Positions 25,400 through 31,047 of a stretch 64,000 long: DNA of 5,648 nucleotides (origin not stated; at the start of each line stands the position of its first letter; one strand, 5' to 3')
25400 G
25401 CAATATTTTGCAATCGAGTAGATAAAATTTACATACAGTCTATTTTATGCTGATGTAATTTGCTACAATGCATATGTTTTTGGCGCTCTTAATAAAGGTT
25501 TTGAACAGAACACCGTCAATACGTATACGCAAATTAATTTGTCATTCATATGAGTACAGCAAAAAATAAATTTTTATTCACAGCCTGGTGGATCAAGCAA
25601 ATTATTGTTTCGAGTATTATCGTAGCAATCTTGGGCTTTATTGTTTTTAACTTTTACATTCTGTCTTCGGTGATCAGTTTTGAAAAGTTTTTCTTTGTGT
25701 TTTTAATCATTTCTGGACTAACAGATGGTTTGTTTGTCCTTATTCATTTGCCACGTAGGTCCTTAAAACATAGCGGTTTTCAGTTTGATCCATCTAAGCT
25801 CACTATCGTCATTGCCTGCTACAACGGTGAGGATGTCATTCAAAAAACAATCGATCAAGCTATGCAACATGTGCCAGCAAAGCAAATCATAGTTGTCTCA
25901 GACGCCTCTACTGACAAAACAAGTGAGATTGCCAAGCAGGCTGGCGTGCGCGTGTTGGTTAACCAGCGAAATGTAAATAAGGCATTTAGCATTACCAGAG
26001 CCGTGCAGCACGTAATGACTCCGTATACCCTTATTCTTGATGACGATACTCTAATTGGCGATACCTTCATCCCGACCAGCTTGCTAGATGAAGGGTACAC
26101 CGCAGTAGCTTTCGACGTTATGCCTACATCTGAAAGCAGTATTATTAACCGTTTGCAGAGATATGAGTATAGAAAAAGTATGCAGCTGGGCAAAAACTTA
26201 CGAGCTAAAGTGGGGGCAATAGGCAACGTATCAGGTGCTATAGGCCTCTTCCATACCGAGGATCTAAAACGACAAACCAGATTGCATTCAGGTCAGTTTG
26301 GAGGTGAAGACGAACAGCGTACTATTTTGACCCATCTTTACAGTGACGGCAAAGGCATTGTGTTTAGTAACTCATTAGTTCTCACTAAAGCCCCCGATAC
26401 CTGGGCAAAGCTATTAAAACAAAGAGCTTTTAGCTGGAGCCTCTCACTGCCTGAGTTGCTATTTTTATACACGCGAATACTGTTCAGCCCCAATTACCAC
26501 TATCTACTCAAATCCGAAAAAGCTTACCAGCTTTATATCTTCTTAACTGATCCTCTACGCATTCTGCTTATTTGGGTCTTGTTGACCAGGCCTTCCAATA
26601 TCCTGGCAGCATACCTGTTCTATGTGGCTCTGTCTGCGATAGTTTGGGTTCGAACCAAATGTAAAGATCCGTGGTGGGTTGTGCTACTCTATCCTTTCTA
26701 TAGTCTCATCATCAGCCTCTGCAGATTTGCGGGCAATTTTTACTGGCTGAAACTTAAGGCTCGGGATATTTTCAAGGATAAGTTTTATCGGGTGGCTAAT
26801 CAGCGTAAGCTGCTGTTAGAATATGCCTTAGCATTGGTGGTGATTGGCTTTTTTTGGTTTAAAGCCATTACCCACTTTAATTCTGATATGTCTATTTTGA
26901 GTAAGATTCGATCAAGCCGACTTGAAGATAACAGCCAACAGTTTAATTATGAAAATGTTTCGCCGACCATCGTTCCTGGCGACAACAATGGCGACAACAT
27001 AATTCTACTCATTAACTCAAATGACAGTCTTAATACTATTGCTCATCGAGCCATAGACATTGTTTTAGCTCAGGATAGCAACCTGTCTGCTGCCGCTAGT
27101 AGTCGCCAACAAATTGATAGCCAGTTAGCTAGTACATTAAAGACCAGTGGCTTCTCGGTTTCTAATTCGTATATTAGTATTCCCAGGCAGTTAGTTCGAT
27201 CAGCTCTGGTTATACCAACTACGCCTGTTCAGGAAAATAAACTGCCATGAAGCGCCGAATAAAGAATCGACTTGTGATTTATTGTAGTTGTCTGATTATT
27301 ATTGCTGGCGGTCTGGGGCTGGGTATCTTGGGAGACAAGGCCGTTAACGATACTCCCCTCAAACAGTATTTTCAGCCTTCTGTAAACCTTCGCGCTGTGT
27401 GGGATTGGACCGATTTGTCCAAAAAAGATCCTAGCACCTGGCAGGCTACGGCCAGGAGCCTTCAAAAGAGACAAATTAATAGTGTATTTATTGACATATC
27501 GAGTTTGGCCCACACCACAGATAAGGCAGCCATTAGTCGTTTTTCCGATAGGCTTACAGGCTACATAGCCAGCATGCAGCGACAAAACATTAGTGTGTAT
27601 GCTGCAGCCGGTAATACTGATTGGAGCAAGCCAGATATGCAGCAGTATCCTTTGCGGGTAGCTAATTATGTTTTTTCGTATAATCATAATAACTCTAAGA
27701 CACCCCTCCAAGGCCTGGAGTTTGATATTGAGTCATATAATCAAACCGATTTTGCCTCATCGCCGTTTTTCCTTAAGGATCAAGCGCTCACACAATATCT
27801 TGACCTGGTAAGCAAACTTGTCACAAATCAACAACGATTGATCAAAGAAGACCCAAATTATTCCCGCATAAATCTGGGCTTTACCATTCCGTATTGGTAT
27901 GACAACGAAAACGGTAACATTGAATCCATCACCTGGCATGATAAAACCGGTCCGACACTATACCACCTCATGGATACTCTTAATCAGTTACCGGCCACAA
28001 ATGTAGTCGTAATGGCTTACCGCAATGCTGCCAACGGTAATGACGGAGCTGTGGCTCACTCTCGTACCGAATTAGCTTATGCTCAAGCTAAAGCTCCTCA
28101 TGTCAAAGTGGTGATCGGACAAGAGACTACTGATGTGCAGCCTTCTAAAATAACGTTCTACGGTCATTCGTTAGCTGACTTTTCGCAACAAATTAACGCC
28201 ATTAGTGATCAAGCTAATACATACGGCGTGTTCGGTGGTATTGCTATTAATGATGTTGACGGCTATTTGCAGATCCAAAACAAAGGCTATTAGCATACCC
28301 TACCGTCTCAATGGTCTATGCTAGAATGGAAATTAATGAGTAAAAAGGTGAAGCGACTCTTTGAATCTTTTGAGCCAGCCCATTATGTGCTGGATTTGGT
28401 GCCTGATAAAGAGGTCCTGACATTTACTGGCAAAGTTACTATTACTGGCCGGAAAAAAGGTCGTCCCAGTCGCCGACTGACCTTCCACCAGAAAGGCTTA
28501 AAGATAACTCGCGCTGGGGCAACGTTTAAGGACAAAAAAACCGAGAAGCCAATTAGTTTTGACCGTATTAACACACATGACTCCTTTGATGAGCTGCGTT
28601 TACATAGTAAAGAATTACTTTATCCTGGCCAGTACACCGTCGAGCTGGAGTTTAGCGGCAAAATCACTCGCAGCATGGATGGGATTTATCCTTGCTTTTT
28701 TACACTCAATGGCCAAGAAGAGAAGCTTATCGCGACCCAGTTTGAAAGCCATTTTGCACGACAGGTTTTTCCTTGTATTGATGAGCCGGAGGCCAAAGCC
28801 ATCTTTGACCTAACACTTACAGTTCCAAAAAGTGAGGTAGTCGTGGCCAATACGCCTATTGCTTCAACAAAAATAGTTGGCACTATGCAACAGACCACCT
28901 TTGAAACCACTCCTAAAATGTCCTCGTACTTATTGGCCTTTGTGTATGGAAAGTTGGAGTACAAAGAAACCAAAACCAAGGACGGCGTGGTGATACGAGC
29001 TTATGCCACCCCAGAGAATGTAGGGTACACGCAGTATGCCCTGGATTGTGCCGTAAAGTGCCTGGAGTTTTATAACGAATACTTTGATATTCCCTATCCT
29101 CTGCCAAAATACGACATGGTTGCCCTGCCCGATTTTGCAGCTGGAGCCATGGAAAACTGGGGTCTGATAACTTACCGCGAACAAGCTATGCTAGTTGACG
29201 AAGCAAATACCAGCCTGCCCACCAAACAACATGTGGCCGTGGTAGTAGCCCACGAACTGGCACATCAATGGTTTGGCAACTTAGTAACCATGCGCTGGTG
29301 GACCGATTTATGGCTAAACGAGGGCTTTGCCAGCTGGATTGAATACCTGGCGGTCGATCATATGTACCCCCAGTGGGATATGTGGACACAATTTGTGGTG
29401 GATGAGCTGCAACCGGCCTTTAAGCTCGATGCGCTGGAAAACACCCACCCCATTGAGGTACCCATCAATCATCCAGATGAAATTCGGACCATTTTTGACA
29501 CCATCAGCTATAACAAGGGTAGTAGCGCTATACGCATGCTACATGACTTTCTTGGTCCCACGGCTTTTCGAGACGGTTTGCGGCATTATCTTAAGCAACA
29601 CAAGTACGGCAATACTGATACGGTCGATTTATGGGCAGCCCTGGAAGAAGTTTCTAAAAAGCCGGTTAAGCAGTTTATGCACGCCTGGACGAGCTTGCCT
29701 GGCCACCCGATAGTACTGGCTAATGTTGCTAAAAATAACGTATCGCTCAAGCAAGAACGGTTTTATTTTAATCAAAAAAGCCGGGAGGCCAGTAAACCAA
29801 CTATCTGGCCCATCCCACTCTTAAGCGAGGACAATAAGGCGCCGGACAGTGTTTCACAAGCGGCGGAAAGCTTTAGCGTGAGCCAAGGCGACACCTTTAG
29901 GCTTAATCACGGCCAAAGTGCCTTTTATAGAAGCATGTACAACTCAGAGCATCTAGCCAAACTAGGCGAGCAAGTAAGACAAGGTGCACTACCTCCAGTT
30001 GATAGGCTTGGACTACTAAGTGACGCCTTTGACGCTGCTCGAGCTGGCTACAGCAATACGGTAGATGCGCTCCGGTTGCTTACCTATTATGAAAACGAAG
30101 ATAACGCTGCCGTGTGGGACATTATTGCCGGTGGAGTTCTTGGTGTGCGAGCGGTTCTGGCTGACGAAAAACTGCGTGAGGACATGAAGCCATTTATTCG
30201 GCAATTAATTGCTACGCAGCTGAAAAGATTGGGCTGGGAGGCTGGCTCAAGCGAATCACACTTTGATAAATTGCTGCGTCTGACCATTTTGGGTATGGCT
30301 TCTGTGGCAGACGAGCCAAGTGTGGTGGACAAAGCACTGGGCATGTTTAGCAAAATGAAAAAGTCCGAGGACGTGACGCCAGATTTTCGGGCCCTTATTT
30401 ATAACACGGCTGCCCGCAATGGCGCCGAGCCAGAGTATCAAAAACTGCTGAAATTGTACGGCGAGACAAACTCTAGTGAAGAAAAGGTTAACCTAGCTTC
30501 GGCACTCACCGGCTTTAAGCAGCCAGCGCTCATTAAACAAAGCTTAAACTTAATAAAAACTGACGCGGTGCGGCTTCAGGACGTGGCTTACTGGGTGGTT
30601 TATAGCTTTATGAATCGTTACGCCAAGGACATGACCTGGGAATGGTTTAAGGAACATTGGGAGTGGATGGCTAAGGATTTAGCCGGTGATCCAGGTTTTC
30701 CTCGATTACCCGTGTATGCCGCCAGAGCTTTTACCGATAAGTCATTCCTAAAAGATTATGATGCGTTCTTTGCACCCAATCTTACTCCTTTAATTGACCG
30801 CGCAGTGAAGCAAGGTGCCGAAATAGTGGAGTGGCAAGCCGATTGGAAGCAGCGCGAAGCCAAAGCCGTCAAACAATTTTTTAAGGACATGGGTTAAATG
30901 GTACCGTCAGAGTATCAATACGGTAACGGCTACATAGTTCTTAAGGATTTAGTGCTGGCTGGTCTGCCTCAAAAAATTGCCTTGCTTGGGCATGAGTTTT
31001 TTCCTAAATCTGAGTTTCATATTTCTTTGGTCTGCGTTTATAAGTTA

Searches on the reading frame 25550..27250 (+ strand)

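Call 5: search_protein_families(library=ncbifam, proteins=[window:25550-27250:+])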
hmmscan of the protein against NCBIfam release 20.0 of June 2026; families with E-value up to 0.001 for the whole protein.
window:25550-27250:+ (566 aa): 18 families
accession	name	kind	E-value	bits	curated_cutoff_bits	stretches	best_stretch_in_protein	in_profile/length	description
TIGR03937.1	PgaC_IcaA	equivalog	3.8e-17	62.3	422.3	1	80-318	43-288/407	poly-beta-1,6-N-acetyl-D-glucosamine synthase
TIGR04182.1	glyco_TIGR04182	equivalog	6e-10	39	325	1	84-167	2-83/293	S-layer glycoprotein N-glycosyltransferase AglJ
NF041875.1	EPS_EpsD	equivalog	2.1e-08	34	370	1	84-174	1-97/325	exopolysaccharide biosynthesis glycosyltransferase EpsD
TIGR04283.1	glyco_like_mftF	equivalog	2.8e-08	33.6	182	1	84-195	1-114/221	TIGR04283 family arsenosugar biosynthesis glycosyltransferase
NF041391.1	DPhHxTase_Halo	equivalog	8e-08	31.5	375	1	90-194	3-108/213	dolichyl-phosphate hexose transferase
NF038302.1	EPS_HpsE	equivalog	2e-06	27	300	1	83-174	2-104/307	hormogonium polysaccharide biosynthesis glycosyltransferase HpsE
NF058614.1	PPMAGASynPpgS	equivalog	2.8e-06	26.9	370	1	86-152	4-68/226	polyprenyl-phospho-N-acetylgalactosaminyl synthase PpgS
NF007482.0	PRK10073.1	equivalog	3.3e-06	26.3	423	1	82-142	6-71/334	glycosyltransferase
NF047683.1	TeichurnBiosyTuaG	equivalog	1.3e-05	25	400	1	83-167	7-97/252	teichuronic acid biosynthesis protein TuaG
NF047588.1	GlcsyltransPgfSStrep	equivalog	2.6e-05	23.6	500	1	83-195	2-126/308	glycosyltransferase PgfS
TIGR03111.1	glyc2_xrt_Gpos1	hypoth_equivalog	2.8e-05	23.1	363.95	0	198-293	186-280/439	TIGR03111 family XrtG-associated glycosyltransferase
TIGR03965.1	mycofact_glyco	equivalog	3e-05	23.1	280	1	81-228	73-227/467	mycofactocin biosynthesis glycosyltransferase MftF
NF010496.0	PRK13915.1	equivalog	4.2e-05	22.8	262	1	82-143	31-96/307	glucosyl-3-phosphoglycerate synthase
NF053846.1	glyco_with_XrtP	equivalog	5.4e-05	22.1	520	1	85-131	44-90/440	XrtP-associated glycosyltransferase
NF053739.1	GlytfEpsEBac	equivalog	6.2e-05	22.1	450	1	83-165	2-91/265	glycosyltransferase EpsE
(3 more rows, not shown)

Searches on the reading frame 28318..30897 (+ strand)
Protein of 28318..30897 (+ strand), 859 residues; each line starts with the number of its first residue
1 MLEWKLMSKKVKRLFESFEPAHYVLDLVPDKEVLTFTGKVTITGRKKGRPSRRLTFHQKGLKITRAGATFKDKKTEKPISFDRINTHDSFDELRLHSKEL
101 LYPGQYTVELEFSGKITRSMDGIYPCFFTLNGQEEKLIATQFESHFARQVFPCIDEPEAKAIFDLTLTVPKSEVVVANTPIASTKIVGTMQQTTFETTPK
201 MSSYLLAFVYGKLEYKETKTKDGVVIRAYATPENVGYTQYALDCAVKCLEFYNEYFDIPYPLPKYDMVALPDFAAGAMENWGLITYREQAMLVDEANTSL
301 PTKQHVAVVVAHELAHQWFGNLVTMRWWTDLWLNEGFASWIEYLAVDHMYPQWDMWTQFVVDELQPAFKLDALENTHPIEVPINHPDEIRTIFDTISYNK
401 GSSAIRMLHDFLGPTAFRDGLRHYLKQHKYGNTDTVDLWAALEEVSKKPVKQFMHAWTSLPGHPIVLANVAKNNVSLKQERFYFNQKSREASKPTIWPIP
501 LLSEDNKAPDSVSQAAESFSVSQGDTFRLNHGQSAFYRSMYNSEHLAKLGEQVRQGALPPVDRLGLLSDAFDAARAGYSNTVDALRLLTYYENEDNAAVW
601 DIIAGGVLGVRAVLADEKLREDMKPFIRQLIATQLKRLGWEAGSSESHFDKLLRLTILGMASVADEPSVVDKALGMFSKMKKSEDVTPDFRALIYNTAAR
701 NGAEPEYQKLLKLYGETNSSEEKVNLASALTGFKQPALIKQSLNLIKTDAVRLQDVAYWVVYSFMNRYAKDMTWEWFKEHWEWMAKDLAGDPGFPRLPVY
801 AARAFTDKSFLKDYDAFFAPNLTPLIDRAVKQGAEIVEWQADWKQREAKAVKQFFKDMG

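Call 40: search_protein_families(library=pfam, proteins=[window:28318-30897:+], max_evalue=0.00001)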
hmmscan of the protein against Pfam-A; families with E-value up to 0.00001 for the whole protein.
window:28318-30897:+ (859 aa): 3 families
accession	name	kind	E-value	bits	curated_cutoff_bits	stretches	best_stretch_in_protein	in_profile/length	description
PF01433.26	Peptidase_M1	-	1.3e-93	313.1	27.7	1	240-457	1-218/218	Peptidase family M1 domain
PF11838.14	ERAP1_C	-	6.6e-75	252.9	38.2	1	528-837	3-316/318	ERAP1-like C-terminal domain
PF17900.6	Peptidase_M1_N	-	7.8e-44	150.4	25.8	1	20-205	2-186/186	Peptidase M1 N-terminal domain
